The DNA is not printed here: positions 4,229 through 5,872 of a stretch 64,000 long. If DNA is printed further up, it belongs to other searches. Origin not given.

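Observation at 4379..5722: Secreted thaumatin-like (PR-5 family) protein in a bacterial chromosome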

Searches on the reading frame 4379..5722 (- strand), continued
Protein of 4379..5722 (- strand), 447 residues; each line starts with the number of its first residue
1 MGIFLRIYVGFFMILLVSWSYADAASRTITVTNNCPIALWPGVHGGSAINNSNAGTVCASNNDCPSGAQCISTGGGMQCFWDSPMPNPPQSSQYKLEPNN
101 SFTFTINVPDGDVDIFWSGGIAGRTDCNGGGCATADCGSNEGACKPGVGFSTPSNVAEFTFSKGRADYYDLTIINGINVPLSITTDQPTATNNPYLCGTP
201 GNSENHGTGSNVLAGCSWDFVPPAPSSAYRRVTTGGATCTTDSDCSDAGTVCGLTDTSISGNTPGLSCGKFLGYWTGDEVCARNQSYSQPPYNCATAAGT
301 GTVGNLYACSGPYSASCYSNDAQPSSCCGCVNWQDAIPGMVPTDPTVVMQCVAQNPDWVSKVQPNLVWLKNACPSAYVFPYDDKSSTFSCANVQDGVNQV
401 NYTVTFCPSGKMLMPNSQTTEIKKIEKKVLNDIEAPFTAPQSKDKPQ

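Call 26: predict_structure(alignment_id=A1)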
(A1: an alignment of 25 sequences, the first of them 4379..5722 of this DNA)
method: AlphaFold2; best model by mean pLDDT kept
length: 447 residues; sequences in the alignment: 25
mean_pLDDT: 86.1   pTM: 0.83
mean pLDDT of the five models: 86.1, 84.3, 82.9, 82.8, 81.9
residues with pLDDT >= 90: 276; 70-90: 108; 50-70: 45; < 50: 18
segments of 3 or more residues with pLDDT < 50: 1-5, 9-13, 15-18
pLDDT, mean of each block of 10 residues (from residue 1): 46 48 84 95 88 67 92 90 75 85 92 90 87 83 84 92 94 90 96 95 90 91 90 94 94 95 94 92 95 93 94 89 88 93 93 93 92 90 90 88 96 68 65 67 59
secondary structure, 60 per line:
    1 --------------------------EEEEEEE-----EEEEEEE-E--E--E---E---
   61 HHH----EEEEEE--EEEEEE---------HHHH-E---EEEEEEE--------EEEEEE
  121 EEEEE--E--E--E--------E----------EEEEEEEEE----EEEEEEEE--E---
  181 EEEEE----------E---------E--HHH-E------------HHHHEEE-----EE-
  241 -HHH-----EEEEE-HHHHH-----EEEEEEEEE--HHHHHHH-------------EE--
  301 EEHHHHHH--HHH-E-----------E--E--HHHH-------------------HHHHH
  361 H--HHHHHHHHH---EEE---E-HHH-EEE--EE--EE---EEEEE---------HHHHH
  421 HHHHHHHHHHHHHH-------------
elements in order: E27-33 E39-45 E68-73 E76-81 H91-94 E100-106 E115-125 E154-162 E167-174 E181-185 H226-229 E230-232 E250-254 H256-260 E266-274 H277-283 H303-308 H333-336 H356-361 H364-372 E376-378 E388-390 E402-406 H416-434
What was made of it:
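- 4379..5722 (-): Complete CDS, 447 aa plus stop: long thaumatin-like protein. AlphaFold model pLDDT 86.1, pTM 0.83 (call 26).
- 4601..5131 (-): Expanded domain II (aa 198-374), about 175 aa against about 50 in thaumatin, with 13 Cys (C216 to C373). High pLDDT in the whole-protein model (call 26).
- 4379..4498 (-): Unique basic C-terminal tail (aa 409-447) and stop codon. Helix predicted at aa 416-434 with low confidence, pLDDT about 65 (call 26).
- Checked: The first beta-strand of the model begins at residue 27 (call 26).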

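Call 28: fold_search(model_id=the predicted structure, library=pdb)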
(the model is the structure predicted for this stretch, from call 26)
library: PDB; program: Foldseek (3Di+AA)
matches with E <= 10: 169; with E <= 0.001: 27
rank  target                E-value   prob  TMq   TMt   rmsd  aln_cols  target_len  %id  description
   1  7p23_A                9.8e-12  1.00  0.35  0.63   9.0       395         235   18  Thaumatin-like protein of Puccinia graminis (released 2022-07-13)
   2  2ahn                  2.0e-11  1.00  0.35  0.66   7.1       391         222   18  High resolution structure of a cherry allergen Pru av 2 (released 2006-10-10)
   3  3zs3                  1.1e-10  1.00  0.37  0.70   6.2       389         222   18  High resolution structure of Mal d 2, the thaumatin like food allergen from apple (released 2012-07-11)
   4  5yyq                  1.6e-10  1.00  0.33  0.65   7.6       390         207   16  Structure K78A thaumatin (released 2018-03-21)
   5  7vcg                  1.8e-10  1.00  0.33  0.67   7.5       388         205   17  Thaumatin protected by alginate gel (released 2022-09-07)
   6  5yyr                  1.8e-10  1.00  0.32  0.65   7.6       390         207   17  Structure K106A thaumatin (released 2018-03-21)
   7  3aok                  2.0e-10  1.00  0.32  0.64   7.6       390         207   17  Crystal structure of sweet-tasting protein thaumatin II (released 2011-07-27)
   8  2blr                  2.4e-10  1.00  0.32  0.64   7.6       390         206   17  Thaumatin Before A High Dose X-Ray "Burn" (released 2005-09-07)
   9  5yyp                  2.7e-10  1.00  0.32  0.65   7.6       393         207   17  Structure K137A thaumatin (released 2018-03-21)
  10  1thv                  3.0e-10  1.00  0.33  0.68   7.7       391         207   17  THE STRUCTURES OF THREE CRYSTAL FORMS OF THE SWEET PROTEIN THAUMATIN (released 1994-12-20)
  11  6e0d                  4.0e-10  1.00  0.33  0.67   7.6       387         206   17  X-ray structure of a complex of thaumatin with xylene cyanol (released 2018-09-19)
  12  2d8p                  4.0e-10  1.00  0.33  0.67   7.4       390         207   17  Structure of HYPER-VIL-thaumatin (released 2006-07-11)
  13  3e3s                  4.0e-10  1.00  0.32  0.64   7.7       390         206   16  Structure of thaumatin with the magic triangle I3C (released 2008-10-28)
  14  2d8o                  6.1e-10  1.00  0.34  0.68   7.3       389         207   17  Structure of VIL-thaumatin (released 2006-07-11)
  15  5x9m                  1.3e-09  1.00  0.33  0.66   7.6       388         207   16  Structure of hyper-sweet thaumatin (D21N) (released 2018-03-14)
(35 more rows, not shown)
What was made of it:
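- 4379..5722 (-): Top 27 Foldseek PDB matches are all thaumatin family (call 28).
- On Thaumatin family (Pfam PF00314 / PR-5 / TLP fold): The 27 best Foldseek PDB matches are all TLPs, with TM 0.59-0.70 normalised by target (call 28).
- Closest known: Canonical L-type thaumatin-like / PR-5 proteins. Same: Fold: Foldseek probability 1.00, TM 0.64-0.70 normalised by target (call 28).
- Model pLDDT 86.1; the 27 best PDB matches are all TLPs, TM 0.59-0.70 normalised by target (calls 26, 28). Weak Foldseek resemblance of the beta-sandwich to actinoporin and ostreolysin pore formers (E 0.008-0.1, call 28).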

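Call 36: find_homologous_proteins(query=P0056, max_evalue=1e-10)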
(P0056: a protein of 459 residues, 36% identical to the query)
Query P0056 (459 aa): 67 proteins with E <= 1e-10 among 8000 candidates.
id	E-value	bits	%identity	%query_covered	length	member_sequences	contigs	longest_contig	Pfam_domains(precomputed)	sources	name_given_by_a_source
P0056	0.0e+0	1052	100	100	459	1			PF00314.23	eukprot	eukprot:Phypoly_transcript_07792.p1 GENE.Phypoly_transcript_07792~~Phypoly_transcript_07792.p1 ORF t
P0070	1.4e-218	745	69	97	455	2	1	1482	PF00314.23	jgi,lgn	-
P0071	2.0e-106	375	52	82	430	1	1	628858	PF00314.23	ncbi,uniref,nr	ncbi:hypothetical protein FIBSPDRAFT_945897 [Athelia psychrophila]|uniref:Osmotin, thaumatin-like pr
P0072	1.2e-83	300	41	82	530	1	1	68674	-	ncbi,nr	ncbi:hypothetical protein BKA62DRAFT_722211 [Auriculariales sp. MPI-PUGE-AT-0066]|nr:hypothetical pr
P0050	5.3e-82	294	42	81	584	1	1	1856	PF00314.23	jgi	jgi:hypothetical protein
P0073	4.0e-77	278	40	86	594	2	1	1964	PF00314.23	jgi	jgi:hypothetical protein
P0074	1.3e-66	243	43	70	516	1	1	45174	PF10645.15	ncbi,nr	ncbi:hypothetical protein BT69DRAFT_1323406 [Atractiella rhizophila]|nr:hypothetical protein BT69DRA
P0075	5.6e-62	228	45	63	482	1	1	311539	PF00314.23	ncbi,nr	ncbi:hypothetical protein HWV62_22413 [Athelia sp. TMB]|nr:hypothetical protein HWV62_22413 [Athelia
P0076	7.3e-62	228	38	80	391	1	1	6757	PF00314.23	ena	-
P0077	5.4e-60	222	37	82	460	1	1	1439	PF00314.23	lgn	-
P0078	1.3e-56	210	38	80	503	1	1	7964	PF00314.23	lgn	-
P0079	1.5e-56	210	39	77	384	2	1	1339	PF00314.23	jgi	-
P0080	3.1e-56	209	36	74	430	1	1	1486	PF00314.23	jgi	jgi:hypothetical protein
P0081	8.3e-55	205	36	78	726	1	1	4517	PF00314.23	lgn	-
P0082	3.3e-54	203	36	80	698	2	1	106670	PF00314.23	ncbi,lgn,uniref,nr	ncbi:thaumatin family protein [Legionella gresilensis]|uniref:thaumatin family protein n=1 Tax=Legio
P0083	1.3e-52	197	35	79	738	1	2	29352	PF00314.23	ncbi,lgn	-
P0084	5.3e-50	189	35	77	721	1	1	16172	PF00314.23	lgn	-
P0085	5.9e-48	182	35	79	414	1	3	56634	PF00314.23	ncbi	-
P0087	3.1e-46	176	35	82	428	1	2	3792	PF00314.23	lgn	-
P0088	3.2e-45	173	34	77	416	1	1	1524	PF00314.23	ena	-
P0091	2.3e-37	147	32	81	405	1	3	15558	PF00314.23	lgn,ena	-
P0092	3.2e-35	140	32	80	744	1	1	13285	PF00314.23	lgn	-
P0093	4.6e-35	139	35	78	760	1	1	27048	PF00314.23,PF15780.12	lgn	-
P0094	6.7e-35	139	34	81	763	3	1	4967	PF00314.23,PF22544.3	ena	-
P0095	2.7e-34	137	35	78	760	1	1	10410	PF00314.23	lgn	-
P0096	2.5e-33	134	33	79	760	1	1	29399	PF00314.23,PF15780.12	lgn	-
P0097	7.5e-33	132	34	78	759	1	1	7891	PF00314.23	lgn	-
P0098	1.1e-32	132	36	78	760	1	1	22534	PF00314.23,PF15780.12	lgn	-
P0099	8.1e-32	129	34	78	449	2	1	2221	PF00314.23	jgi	jgi:hypothetical protein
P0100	1.3e-31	128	34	79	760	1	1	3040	PF00314.23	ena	-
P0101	4.9e-30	123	32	81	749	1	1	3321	PF00314.23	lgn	-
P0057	1.9e-29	121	33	80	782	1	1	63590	PF00314.23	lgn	-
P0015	1.2e-28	118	34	75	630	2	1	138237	PF00314.23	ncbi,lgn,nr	ncbi:MAG: thaumatin family protein [Gammaproteobacteria bacterium]|nr:thaumatin family protein [Gamm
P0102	1.6e-28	118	38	71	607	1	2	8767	PF00314.23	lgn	-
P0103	1.7e-28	118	36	44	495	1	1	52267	PF00314.23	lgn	-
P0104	2.5e-28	117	30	81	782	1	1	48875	PF00314.23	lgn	-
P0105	2.7e-28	117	30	82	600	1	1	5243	PF00314.23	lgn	-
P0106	7.4e-28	116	29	80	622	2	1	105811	PF00314.23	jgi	jgi:hypothetical protein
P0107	5.1e-27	113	30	81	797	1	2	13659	PF00314.23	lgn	-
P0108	5.8e-27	113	32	77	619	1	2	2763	PF00314.23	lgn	-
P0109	9.1e-27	112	31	78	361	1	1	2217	PF00314.23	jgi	jgi:hypothetical protein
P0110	1.6e-25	108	31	76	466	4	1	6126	PF00314.23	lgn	-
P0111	1.7e-25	108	28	83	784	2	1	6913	PF00314.23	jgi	jgi:hypothetical protein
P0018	2.4e-25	107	31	80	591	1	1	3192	PF00314.23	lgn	-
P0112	2.7e-25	107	31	73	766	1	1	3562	PF00314.23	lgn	-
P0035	6.0e-25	106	32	80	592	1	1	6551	PF00314.23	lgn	-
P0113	1.1e-24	105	30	78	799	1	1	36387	PF22073.3,PF00314.23,PF15780.12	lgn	-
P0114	1.0e-23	102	31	81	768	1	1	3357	PF00314.23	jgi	jgi:hypothetical protein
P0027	1.8e-23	101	30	77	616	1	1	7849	PF00314.23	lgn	-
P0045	6.0e-23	99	31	83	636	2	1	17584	PF00314.23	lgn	-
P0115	1.2e-22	98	32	76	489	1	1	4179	PF00314.23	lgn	-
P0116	1.5e-22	98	31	78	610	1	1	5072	PF00314.23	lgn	-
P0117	1.8e-22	98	31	68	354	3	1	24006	PF00314.23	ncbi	-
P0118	4.3e-22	97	30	80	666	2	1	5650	PF00314.23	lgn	-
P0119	5.7e-22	96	32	72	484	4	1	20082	PF00314.23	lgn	-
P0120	4.3e-21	93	30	81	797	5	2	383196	PF22073.3,PF00314.23,PF15780.12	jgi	jgi:hypothetical protein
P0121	9.8e-21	92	26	82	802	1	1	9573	PF00314.23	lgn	-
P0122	2.5e-19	88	29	82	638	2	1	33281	PF00314.23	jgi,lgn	-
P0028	2.7e-19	87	30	80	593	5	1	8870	PF00314.23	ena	-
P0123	7.8e-18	83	31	81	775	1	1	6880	PF00314.23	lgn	-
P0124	3.0e-17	81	30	77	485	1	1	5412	PF00314.23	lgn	-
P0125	3.2e-16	77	30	66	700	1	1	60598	PF00314.23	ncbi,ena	-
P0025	5.1e-15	73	29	80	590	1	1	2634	PF00314.23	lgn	-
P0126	1.3e-13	69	27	79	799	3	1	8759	PF00314.23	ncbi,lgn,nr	ncbi:MAG: hypothetical protein QG673_2033 [Pseudomonadota bacterium]|nr:hypothetical protein [Pseudo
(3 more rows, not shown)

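Call 41: search_protein_families(library=ncbifam, proteins=[P0053, P0040, P0010, P0002, P0056, P0071], max_evalue=0.00001)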
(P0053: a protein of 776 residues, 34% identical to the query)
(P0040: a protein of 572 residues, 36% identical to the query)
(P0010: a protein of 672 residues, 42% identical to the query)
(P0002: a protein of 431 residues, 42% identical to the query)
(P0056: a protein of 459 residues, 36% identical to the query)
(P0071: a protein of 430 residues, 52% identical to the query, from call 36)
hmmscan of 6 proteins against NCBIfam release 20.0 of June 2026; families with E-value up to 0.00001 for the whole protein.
P0053 (776 aa): 1 family
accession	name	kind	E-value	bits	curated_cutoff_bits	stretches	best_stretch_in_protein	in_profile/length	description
NF045527.1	LegT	equivalog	7e-257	854.8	1200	1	22-776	2-775/776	Dot/Icm T4SS effector LegT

P0040 (572 aa): 1 family
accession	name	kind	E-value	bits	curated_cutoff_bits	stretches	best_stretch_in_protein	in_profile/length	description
NF045527.1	LegT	equivalog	4.8e-51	174.1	1200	1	82-570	279-761/776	Dot/Icm T4SS effector LegT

P0010 (672 aa): 1 family
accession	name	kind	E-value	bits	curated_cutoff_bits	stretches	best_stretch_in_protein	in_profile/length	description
NF045527.1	LegT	equivalog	3e-59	201.3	1200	1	257-669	341-771/776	Dot/Icm T4SS effector LegT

P0002 (431 aa): 1 family
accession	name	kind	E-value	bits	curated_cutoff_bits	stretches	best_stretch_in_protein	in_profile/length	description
NF045527.1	LegT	equivalog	7.9e-63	213.1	1200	1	36-429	347-769/776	Dot/Icm T4SS effector LegT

P0056 (459 aa): 1 family
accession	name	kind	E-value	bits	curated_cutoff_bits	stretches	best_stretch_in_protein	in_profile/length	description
NF045527.1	LegT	equivalog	1.3e-38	133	1200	1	16-388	342-769/776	Dot/Icm T4SS effector LegT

P0071 (430 aa): 1 family
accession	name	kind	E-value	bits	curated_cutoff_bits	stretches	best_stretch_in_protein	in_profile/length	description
NF045527.1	LegT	equivalog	2e-53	182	1200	1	21-396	345-773/776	Dot/Icm T4SS effector LegT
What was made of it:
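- On LegT, Dot/Icm T4SS effector (NCBIfam NF045527, equivalog): Even a 776-aa LegT-like protein scores only 855 bits (call 41).
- Closest known: Long TLPs of Physarum polycephalum and of basidiomycetes. Same: Hit the LegT model over the same region (call 41).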

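Call 43: find_encoding_contigs(protein=P0002, flank=8000, max_places=3)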
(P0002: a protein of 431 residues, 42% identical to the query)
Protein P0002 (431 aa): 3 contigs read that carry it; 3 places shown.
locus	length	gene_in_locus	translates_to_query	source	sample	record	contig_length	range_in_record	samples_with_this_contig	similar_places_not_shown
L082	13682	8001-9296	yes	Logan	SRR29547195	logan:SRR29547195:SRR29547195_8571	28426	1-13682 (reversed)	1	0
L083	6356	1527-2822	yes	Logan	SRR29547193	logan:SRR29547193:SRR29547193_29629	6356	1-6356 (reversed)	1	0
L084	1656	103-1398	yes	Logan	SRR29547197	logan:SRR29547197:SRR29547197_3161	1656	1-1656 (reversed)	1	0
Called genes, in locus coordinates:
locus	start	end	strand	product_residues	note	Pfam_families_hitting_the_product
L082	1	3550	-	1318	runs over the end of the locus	-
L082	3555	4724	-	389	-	-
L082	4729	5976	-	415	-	PF03198:Glyco_hydro_72 (faint)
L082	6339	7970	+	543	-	PF01734:Patatin (weak)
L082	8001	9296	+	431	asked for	PF00314:Thaumatin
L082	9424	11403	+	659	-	PF00884:Sulfatase, PF01663:Phosphodiest (weak), PF02995:DUF229 (weak)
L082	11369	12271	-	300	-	PF01571:GCV_T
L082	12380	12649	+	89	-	PF03937:Sdh5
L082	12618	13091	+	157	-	PF07254:Cpta_toxin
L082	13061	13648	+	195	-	PF04542:Sigma70_r2, PF08281:Sigma70_r4_2, PF04545:Sigma70_r4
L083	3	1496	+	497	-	?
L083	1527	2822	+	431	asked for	PF00314:Thaumatin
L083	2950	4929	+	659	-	PF00884:Sulfatase, PF01663:Phosphodiest (weak), PF02995:DUF229 (weak)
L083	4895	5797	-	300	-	PF01571:GCV_T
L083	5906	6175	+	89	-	PF03937:Sdh5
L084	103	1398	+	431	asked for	PF00314:Thaumatin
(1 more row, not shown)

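Call 44: find_encoding_contigs(protein=P0017, flank=8000, max_places=2)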
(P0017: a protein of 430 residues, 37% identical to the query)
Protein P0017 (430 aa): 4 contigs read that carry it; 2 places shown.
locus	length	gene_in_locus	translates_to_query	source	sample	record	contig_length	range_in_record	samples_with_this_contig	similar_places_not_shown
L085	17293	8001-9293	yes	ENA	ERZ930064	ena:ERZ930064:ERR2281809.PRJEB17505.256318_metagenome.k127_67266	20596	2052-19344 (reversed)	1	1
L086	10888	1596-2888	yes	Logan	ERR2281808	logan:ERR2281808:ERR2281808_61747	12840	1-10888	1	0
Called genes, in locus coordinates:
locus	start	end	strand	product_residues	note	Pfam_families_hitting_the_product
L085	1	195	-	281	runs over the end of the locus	PF02265:S1-P1_nuclease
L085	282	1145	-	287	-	PF00485:PRK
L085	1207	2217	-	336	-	-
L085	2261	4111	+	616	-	PF17243:POTRA_TamA_1, PF07244:POTRA (weak), PF01103:Omp85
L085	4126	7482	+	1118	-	PF27051:TamB_N, PF04357:TamB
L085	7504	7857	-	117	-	-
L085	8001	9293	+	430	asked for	PF00314:Thaumatin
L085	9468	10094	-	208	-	-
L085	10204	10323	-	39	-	-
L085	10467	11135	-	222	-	PF01427:Peptidase_M15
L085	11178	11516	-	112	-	-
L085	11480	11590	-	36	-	-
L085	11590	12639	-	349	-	PF08240:ADH_N, PF02826:2-Hacid_dh_C (faint), PF00107:ADH_zinc_N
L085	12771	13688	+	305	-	PF12697:Abhydrolase_6, PF00561:Abhydrolase_1, PF12146:Hydrolase_4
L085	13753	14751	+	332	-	PF00535:Glycos_transf_2, PF10111:Glyco_tranf_2_2 (weak), PF13641:Glyco_tranf_2_3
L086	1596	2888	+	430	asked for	PF00314:Thaumatin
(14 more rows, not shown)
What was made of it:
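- Tried and rejected: The neighbourhoods of P0002 and P0017 are unrelated (calls 43, 44).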

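Call 58: search_protein_representatives(alignment_id=A1)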
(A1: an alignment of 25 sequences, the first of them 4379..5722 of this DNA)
Query: 25 sequences, 508 profile positions. Proteins with E-value up to 0.001 (for the whole library): 2387; up to 1e-10: 1276; up to 1e-30: 515. The best 150 are listed.
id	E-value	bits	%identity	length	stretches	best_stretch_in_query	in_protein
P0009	1.2e-157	542.1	-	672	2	18-506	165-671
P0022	1.5e-153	528.5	-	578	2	19-504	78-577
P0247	1.1e-150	519.0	-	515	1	105-503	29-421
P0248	9.6e-150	516.0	-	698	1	21-500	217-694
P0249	9.1e-149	512.7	-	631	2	21-501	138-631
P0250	4.1e-148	510.6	-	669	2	20-506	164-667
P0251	8.5e-148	509.5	-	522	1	105-497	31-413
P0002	1.1e-144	499.3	-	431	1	99-503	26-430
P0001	6.9e-143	493.3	-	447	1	106-507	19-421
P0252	7.1e-142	490.0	-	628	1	24-499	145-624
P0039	2.6e-141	488.2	-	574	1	9-495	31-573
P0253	4.6e-141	487.3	-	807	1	22-500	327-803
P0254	4.1e-136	471.0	-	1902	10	21-499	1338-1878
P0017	2.1e-134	465.4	-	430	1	103-502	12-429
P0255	5.1e-134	464.1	-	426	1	102-499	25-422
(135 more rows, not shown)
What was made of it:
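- On Long-TLP subfamily (LegT-type thaumatin domain; defined here from alignment A1): The profile built from A1, which includes the window protein itself, scores it at E=7e-143 (call 58).
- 515 cluster representatives at E<=1e-30 (call 58).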
